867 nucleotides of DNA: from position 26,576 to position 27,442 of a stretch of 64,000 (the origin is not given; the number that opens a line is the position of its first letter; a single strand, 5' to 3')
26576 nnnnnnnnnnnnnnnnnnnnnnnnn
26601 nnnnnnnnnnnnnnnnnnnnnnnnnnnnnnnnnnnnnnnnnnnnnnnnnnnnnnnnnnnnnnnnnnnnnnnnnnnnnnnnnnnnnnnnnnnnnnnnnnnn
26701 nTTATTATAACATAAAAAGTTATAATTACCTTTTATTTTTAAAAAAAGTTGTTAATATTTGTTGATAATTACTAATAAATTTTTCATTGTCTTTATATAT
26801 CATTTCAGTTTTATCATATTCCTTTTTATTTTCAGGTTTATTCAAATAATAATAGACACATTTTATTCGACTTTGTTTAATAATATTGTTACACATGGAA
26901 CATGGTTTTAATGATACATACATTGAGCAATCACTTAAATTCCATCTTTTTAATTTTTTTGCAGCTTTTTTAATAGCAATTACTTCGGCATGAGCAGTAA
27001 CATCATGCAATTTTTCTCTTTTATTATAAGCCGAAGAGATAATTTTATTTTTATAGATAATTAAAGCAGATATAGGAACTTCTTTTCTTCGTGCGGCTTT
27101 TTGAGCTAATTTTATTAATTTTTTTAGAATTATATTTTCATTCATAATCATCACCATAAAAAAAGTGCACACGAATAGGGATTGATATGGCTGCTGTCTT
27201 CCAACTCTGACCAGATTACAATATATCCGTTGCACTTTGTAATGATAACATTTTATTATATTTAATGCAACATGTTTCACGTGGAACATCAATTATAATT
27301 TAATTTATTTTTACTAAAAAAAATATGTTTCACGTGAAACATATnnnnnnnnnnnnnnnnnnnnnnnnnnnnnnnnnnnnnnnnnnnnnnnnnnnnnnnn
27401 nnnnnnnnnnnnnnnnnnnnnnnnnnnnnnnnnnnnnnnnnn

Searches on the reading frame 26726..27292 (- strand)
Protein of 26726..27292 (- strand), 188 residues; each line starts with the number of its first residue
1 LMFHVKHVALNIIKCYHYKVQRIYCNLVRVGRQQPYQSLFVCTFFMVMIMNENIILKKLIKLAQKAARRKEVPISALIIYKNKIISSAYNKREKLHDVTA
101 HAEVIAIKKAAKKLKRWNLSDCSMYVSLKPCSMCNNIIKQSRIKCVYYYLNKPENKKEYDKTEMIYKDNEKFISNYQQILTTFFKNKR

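Call 56: search_protein_families(library=pfam, proteins=[window:26726-27292:-], max_evalue=0.00001)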
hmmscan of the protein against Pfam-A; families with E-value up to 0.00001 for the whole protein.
window:26726-27292:- (188 aa): 2 families
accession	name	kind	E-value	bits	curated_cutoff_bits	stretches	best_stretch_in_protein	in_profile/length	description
PF14437.12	MafB19-deam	-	4.4e-30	104.9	27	1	50-188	1-142/142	MafB19-like deaminase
PF00383.29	dCMP_cyt_deam_1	-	6.1e-25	87.5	25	1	55-149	7-101/102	Cytidine and deoxycytidylate deaminase zinc-binding region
